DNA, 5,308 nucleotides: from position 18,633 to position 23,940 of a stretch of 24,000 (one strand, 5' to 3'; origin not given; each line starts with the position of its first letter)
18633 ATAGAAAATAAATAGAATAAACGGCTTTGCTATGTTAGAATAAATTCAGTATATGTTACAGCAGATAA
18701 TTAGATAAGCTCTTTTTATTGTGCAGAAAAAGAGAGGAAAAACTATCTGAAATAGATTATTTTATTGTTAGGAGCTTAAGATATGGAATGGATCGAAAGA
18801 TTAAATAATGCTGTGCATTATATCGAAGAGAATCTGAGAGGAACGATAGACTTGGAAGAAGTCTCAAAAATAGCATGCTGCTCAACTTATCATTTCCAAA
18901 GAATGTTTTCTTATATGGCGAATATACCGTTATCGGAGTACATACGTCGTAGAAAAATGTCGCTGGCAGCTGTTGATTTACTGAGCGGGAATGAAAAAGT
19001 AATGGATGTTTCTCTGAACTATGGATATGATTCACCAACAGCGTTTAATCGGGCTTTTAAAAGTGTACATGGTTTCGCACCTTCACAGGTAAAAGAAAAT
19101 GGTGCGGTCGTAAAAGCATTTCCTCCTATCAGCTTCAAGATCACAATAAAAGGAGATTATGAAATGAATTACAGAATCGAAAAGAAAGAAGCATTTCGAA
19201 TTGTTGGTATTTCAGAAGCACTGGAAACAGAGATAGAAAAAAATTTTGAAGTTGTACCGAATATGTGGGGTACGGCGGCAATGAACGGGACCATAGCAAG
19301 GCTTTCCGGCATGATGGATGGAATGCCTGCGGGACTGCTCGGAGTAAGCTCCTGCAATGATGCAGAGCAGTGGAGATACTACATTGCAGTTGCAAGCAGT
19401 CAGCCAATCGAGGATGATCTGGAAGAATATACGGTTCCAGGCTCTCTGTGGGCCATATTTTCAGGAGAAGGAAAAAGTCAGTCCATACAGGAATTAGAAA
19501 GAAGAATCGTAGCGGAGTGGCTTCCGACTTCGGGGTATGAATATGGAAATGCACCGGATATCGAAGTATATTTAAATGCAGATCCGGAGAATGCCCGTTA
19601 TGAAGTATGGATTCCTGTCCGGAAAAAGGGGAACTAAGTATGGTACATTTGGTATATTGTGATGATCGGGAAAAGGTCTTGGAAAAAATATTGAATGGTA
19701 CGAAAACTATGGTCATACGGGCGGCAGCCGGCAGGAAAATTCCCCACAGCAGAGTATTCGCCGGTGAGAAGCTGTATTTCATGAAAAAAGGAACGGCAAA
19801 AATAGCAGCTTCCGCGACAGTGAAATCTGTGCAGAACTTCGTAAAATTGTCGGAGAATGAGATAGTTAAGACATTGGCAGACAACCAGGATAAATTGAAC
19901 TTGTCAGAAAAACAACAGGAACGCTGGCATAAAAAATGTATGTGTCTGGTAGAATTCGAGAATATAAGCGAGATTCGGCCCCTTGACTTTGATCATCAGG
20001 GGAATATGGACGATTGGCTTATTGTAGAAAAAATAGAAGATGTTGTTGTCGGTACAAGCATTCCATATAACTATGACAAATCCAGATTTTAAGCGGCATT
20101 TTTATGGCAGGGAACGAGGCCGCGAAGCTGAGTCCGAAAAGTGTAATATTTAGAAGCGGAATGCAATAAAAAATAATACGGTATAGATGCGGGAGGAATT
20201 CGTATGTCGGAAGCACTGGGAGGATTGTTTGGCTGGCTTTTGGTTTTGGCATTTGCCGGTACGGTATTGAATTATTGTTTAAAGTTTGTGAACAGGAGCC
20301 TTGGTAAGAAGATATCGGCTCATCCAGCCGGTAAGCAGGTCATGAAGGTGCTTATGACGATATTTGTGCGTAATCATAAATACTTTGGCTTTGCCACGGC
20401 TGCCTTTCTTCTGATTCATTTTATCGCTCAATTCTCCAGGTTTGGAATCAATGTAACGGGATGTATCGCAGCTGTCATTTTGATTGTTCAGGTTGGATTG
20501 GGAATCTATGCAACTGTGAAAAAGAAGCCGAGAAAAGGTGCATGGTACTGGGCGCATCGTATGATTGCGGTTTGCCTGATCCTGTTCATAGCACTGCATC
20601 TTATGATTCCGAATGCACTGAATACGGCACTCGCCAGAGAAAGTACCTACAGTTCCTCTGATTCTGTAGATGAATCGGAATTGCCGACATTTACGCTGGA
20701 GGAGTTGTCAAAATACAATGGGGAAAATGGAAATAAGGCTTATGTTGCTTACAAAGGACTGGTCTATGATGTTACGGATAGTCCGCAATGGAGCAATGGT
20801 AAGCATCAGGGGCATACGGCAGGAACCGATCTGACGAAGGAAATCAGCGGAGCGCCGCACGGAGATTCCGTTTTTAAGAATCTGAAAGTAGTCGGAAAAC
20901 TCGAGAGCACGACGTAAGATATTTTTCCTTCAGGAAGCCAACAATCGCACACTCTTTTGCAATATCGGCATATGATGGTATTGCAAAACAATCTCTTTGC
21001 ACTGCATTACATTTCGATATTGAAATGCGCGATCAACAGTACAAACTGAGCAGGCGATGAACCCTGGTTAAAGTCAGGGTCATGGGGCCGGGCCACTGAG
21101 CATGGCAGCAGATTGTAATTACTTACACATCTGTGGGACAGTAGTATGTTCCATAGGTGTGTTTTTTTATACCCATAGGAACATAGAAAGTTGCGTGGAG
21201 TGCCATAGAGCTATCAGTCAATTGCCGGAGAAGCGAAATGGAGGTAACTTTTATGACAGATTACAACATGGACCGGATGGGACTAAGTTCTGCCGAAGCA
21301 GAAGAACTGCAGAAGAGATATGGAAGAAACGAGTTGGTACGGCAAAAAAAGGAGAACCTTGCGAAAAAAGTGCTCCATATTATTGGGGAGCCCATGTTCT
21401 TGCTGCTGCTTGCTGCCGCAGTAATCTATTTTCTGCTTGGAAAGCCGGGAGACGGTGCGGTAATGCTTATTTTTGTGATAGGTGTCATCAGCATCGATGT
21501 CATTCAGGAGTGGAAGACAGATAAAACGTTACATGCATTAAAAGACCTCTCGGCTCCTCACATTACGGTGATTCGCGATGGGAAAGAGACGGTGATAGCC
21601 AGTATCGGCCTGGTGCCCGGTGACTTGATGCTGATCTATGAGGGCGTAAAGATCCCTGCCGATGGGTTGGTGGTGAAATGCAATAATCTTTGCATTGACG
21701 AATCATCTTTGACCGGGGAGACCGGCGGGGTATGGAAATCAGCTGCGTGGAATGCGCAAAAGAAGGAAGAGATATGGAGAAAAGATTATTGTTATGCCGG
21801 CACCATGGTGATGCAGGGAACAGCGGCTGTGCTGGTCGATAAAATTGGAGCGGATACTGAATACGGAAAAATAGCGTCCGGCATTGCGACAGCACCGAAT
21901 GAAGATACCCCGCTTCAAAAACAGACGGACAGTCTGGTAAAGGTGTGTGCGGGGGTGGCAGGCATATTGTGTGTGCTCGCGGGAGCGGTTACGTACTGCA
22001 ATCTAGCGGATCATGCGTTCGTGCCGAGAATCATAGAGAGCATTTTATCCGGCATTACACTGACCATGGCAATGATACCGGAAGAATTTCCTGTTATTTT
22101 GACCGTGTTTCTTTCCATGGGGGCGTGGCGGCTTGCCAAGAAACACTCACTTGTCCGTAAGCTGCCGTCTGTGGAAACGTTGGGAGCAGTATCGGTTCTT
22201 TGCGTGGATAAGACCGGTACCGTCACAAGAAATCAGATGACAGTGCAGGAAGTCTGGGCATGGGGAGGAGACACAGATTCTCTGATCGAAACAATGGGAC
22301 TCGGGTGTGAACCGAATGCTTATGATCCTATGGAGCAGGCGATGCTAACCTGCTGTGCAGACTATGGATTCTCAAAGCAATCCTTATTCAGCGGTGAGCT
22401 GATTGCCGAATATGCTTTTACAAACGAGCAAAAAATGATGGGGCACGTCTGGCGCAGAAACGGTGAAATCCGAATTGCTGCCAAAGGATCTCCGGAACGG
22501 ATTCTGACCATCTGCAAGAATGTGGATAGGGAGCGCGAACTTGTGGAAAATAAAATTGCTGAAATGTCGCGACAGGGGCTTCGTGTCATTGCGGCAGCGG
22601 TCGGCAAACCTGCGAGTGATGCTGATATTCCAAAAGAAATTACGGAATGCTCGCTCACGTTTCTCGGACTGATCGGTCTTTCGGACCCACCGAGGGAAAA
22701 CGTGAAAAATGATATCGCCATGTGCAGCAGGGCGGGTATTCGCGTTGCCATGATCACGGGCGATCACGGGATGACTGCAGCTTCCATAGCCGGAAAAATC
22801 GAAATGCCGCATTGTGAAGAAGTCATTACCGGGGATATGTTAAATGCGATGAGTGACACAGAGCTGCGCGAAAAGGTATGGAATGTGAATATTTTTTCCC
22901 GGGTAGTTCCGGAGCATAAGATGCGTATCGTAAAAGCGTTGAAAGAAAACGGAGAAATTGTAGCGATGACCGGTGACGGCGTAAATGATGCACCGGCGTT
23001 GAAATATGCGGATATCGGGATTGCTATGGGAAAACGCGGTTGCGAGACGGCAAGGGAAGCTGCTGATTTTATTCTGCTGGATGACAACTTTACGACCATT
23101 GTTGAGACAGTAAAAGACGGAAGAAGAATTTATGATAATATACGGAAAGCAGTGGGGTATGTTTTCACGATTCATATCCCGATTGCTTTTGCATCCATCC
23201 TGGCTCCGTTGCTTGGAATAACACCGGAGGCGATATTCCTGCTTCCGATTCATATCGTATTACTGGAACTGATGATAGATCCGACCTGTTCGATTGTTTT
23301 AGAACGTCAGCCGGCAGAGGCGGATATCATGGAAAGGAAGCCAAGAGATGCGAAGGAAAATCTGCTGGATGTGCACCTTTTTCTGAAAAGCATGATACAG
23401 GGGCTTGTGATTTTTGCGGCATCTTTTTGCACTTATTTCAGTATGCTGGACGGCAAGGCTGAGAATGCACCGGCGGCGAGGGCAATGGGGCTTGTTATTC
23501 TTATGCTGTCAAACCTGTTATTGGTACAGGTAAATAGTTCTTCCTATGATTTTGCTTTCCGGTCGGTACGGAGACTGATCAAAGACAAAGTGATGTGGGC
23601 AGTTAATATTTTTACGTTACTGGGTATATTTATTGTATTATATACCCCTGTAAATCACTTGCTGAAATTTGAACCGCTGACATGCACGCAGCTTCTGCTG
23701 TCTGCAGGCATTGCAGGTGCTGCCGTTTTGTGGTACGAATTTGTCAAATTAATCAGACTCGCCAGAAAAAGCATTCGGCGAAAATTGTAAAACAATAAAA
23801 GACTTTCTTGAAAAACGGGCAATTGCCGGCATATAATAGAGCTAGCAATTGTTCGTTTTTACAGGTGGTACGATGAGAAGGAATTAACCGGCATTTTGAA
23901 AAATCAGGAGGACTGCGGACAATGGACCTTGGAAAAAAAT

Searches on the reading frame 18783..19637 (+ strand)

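Call 35: search_protein_families(library=pfam, proteins=[window:18783-19637:+], max_evalue=0.001)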
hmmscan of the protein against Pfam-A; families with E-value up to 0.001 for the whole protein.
window:18783-19637:+ (284 aa): 4 families
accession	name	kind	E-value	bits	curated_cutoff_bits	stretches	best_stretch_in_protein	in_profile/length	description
PF06445.20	GyrI-like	-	3.7e-25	89.4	26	1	128-280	1-155/155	GyrI-like small molecule binding domain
PF14526.11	Cass2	-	2e-19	70.7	27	1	131-279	1-150/150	Integron-associated effector binding protein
PF12833.13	HTH_18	-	1.3e-14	54.6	33.6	1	28-105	2-79/80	Helix-turn-helix domain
PF00165.29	HTH_AraC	-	1.1e-06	29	26.6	1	68-102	6-39/42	Bacterial regulatory helix-turn-helix proteins, AraC family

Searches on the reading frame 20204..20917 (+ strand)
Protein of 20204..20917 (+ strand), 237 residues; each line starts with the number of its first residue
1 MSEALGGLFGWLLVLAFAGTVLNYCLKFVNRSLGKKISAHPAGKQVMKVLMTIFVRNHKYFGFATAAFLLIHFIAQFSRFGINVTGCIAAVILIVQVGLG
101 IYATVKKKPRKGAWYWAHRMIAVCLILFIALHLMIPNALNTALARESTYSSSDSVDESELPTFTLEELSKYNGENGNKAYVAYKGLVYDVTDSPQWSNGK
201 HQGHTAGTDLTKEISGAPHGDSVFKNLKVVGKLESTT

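Call 35: search_protein_families(library=pfam, proteins=[window:20204-20917:+], max_evalue=0.001)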
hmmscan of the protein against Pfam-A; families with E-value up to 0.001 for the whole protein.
window:20204-20917:+ (237 aa): 1 family
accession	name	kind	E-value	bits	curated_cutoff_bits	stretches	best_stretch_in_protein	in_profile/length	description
PF00173.33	Cyt-b5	-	5.9e-09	36.3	23.7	1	164-233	1-73/74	Cytochrome b5-like Heme/Steroid binding domain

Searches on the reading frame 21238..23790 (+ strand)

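Call 35: search_protein_families(library=pfam, proteins=[window:21238-23790:+], max_evalue=0.001)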
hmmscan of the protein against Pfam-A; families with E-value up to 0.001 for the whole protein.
window:21238-23790:+ (850 aa): 6 families
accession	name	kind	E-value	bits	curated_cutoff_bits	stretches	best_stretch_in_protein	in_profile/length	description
PF00122.25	E1-E2_ATPase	-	5e-44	150.4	28.1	1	104-302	2-181/181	E1-E2 ATPase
PF00689.26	Cation_ATPase_C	-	1.6e-36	126.1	27.3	1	667-839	3-175/175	Cation transporting ATPase, C-terminus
PF00702.32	Hydrolase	-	7.5e-13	49.7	26.4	1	320-592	3-191/191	haloacid dehalogenase-like hydrolase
PF00690.31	Cation_ATPase_N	-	7.3e-12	45.2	20.4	1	13-63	18-68/69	Cation transporter/ATPase, N-terminus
PF13246.12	Cation_ATPase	-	6.3e-08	33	21.7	1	363-428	22-90/91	Cation transport ATPase (P-type)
PF08282.18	Hydrolase_3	-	6.5e-06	26.5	20.9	1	564-618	195-248/255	haloacid dehalogenase-like hydrolase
